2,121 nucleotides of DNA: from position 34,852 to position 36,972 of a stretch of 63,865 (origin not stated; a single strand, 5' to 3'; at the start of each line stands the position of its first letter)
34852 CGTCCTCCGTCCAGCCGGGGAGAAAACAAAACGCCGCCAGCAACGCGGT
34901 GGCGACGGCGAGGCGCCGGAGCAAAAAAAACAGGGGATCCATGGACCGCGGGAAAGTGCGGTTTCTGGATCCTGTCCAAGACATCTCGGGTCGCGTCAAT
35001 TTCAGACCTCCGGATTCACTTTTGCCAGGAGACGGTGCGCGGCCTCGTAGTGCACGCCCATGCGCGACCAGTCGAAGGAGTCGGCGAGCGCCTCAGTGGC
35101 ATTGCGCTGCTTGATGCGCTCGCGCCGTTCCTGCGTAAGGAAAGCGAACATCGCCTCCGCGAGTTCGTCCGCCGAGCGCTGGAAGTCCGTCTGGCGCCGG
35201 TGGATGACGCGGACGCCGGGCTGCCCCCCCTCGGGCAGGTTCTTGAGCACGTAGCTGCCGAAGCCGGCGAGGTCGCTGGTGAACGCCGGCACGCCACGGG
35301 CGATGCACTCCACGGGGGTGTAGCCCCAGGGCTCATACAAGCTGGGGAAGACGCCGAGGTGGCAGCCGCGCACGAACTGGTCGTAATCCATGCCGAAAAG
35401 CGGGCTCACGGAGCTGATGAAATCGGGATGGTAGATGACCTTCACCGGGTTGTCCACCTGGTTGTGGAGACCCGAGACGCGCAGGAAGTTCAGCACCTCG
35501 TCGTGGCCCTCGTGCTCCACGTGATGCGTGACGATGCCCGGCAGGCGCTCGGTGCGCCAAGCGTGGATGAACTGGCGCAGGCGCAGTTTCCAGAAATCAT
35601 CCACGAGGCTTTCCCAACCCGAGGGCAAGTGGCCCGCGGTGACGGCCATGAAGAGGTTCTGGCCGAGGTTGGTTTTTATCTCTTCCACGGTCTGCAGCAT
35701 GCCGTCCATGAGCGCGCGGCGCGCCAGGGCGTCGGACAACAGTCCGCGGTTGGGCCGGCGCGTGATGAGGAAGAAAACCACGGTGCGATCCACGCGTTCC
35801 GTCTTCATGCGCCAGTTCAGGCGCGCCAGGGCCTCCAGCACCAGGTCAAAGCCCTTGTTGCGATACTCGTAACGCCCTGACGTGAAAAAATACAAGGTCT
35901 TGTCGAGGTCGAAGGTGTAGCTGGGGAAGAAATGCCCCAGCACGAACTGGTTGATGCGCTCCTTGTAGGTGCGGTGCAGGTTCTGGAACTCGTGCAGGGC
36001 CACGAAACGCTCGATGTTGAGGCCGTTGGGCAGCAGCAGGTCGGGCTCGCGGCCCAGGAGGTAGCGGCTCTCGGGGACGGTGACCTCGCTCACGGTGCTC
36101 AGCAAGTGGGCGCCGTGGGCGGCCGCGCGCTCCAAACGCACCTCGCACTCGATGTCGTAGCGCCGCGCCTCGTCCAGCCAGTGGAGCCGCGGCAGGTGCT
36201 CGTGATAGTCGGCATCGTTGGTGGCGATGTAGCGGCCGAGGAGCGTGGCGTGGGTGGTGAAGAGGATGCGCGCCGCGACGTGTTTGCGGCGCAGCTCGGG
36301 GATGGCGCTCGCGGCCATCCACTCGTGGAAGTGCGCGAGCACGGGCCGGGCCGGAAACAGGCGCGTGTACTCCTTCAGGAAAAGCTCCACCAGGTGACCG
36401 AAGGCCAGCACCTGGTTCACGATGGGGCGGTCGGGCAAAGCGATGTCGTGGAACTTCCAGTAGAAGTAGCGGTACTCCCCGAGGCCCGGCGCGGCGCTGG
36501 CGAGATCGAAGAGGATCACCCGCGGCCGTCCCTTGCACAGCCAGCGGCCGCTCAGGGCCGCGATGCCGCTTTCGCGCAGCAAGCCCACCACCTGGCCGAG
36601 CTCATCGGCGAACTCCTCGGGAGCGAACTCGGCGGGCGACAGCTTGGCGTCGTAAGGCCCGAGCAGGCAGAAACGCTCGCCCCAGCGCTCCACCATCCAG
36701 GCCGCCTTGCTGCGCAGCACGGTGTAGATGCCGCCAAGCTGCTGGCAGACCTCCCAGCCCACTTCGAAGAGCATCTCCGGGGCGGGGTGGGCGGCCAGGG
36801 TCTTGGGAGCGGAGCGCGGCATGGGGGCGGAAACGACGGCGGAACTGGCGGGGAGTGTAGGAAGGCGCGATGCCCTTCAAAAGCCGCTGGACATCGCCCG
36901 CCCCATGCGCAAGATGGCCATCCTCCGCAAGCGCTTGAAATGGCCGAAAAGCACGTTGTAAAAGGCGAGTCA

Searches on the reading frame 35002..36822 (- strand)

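Call 59: search_protein_families(library=pfam, proteins=[window:35002-36822:-], max_evalue=0.00001)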
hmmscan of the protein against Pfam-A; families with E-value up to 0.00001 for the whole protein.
window:35002-36822:- (606 aa): 4 families
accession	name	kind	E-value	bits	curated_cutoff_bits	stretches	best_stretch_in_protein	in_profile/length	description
PF05693.19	Glycogen_syn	-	1.5e-184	615.6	27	1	20-604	1-588/639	Glycogen synthase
PF00534.26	Glycos_transf_1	-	3.1e-09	37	26.4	1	479-571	85-166/172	Glycosyl transferases group 1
PF20706.3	GT4-conflict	-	1.1e-08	34.9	26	1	483-587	278-380/385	Family 4 Glycosyltransferase in conflict systems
PF13692.12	Glyco_trans_1_4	-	2.4e-06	28.3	27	0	479-528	69-118/142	Glycosyl transferases group 1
